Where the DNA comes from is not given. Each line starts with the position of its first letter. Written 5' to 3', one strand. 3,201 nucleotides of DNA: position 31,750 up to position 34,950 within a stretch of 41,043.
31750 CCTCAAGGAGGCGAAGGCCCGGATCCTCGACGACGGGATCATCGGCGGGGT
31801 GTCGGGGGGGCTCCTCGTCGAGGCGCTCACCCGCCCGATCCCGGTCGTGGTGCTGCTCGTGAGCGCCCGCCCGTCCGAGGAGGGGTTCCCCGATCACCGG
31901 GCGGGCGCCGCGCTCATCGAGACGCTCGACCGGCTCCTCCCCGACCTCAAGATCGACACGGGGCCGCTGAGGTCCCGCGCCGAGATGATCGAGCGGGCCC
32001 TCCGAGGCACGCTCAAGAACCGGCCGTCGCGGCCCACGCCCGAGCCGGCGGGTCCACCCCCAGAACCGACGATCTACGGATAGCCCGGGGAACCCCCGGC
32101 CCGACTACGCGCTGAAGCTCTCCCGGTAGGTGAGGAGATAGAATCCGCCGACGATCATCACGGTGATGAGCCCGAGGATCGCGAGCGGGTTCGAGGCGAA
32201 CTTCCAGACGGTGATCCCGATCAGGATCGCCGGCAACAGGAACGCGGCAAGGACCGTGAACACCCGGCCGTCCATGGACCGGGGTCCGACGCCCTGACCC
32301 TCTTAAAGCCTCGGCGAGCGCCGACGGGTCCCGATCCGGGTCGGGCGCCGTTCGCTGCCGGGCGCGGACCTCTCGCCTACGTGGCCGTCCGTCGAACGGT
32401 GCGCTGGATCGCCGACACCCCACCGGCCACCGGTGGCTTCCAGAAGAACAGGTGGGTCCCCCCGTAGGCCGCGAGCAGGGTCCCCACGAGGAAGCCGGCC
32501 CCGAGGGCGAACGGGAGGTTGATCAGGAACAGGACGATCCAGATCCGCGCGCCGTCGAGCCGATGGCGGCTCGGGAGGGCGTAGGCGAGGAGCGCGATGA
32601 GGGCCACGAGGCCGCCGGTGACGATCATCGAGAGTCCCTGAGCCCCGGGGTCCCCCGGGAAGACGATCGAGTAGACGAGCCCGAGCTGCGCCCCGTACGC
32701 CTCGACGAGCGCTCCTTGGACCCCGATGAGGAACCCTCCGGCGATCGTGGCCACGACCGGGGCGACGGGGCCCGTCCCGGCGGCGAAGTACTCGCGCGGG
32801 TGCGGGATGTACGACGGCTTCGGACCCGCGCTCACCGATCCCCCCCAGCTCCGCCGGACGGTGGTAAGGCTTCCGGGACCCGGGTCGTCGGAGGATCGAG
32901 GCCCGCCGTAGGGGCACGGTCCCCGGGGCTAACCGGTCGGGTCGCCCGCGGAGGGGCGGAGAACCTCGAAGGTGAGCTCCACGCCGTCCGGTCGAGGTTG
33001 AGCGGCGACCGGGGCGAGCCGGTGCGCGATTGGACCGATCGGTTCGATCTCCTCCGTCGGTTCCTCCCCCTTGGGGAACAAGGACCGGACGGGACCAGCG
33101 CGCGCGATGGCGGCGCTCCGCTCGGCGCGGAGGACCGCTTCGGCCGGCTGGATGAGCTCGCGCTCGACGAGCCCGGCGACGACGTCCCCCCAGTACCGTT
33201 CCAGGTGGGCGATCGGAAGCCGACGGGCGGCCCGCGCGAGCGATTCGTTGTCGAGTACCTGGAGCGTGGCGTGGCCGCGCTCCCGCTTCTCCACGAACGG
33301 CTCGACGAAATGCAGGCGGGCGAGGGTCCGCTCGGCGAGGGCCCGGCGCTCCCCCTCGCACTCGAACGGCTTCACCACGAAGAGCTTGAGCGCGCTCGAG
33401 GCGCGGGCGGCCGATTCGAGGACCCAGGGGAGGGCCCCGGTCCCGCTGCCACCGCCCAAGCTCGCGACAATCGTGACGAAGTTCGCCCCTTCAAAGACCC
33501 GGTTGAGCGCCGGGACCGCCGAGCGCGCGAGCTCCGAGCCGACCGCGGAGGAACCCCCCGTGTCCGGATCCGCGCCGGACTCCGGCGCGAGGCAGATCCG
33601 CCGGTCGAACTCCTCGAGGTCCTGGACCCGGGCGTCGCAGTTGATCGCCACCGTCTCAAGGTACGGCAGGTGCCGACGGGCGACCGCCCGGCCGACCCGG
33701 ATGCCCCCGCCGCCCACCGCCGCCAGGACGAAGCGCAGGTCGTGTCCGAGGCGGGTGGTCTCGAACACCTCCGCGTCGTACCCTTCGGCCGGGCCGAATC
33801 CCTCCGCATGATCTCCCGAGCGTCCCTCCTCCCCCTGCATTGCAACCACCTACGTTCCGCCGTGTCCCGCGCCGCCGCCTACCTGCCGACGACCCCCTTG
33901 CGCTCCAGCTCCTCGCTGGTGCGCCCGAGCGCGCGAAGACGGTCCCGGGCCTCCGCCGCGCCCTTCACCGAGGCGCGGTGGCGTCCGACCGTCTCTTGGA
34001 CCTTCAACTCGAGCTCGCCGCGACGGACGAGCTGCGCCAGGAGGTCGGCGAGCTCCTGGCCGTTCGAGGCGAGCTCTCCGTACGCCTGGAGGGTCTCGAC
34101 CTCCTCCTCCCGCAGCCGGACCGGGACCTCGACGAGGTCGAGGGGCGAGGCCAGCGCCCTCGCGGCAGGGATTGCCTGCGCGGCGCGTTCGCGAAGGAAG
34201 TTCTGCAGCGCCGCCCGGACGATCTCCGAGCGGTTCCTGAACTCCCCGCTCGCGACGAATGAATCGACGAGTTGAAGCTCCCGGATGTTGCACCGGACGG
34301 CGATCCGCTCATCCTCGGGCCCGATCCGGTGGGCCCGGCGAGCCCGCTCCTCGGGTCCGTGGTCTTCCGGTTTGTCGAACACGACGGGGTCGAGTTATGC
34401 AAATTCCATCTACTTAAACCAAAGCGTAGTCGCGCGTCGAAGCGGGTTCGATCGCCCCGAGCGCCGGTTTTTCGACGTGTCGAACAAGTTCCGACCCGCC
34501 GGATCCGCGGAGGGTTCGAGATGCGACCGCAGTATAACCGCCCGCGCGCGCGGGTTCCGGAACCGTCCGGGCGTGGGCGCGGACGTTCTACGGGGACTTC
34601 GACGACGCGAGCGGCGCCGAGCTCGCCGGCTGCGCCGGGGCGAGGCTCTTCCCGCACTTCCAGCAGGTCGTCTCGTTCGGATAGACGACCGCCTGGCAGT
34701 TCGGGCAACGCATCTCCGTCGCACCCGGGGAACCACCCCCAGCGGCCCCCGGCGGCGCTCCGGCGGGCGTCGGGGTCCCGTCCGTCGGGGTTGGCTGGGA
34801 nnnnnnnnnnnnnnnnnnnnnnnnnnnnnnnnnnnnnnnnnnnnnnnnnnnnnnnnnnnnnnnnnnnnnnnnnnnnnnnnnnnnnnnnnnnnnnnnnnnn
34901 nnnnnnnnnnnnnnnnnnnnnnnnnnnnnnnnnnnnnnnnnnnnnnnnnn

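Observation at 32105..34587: Candidate uncharacterised cassette: tandem-RHH DNA binder + minimal FtsZ-like GTPase + small membrane proteins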

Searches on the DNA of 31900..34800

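Call 102: search_rna_families(source=window, start=31900, end=34800, threshold=evalue, max_evalue=1)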
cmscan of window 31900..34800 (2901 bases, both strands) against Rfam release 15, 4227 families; matches with E-value up to 1: 0.
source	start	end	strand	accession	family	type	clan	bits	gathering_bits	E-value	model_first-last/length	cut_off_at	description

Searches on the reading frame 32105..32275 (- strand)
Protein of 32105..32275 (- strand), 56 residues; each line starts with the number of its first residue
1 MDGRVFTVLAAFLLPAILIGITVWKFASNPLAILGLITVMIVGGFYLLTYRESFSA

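Call 3: search_protein_families(library=pfam, proteins=[window:32105-32275:-], max_evalue=1)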
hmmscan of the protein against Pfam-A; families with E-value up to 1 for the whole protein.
window:32105-32275:- (56 aa): 4 families
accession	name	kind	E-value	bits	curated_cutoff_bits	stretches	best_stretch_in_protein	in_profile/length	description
PF12911.12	OppC_N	-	0.058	13.7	23.9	1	22-42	6-26/53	N-terminal TM domain of oligopeptide transport permease C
PF07344.16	Amastin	-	0.062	13.6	27.2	1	5-51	73-120/157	Amastin surface glycoprotein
PF13567.11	DUF4131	-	0.6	10.2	31.6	1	8-51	8-52/165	Domain of unknown function (DUF4131)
PF01024.24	Colicin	-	0.62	10.3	23.4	1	8-45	135-172/185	Colicin pore forming domain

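Call 4: search_protein_families(library=ncbifam, proteins=[window:32105-32275:-], max_evalue=1)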
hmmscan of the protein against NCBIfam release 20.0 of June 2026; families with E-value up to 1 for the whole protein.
window:32105-32275:- (56 aa): 2 families
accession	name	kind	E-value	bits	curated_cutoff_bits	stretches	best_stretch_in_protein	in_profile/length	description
NF033470.1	SMR_qac_bcrC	exception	0.0023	18.4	225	1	17-52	72-105/114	quaternary ammonium compound efflux SMR transporter BcrC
NF008830.0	PRK11877.1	equivalog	0.34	10.8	50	1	9-41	5-34/38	photosystem I reaction center subunit VIII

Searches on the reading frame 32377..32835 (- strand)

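Call 3: search_protein_families(library=pfam, proteins=[window:32377-32835:-], max_evalue=1)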
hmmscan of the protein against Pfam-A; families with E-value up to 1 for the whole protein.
window:32377-32835:- (152 aa): 1 family
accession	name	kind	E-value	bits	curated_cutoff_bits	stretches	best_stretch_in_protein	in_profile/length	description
PF19609.4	DUF6114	-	0.0015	19.6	27.9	1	62-133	36-106/106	Family of unknown function (DUF6114)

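Call 4: search_protein_families(library=ncbifam, proteins=[window:32377-32835:-], max_evalue=1)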
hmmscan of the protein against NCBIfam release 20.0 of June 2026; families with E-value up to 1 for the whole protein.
window:32377-32835:- (152 aa): 0 families
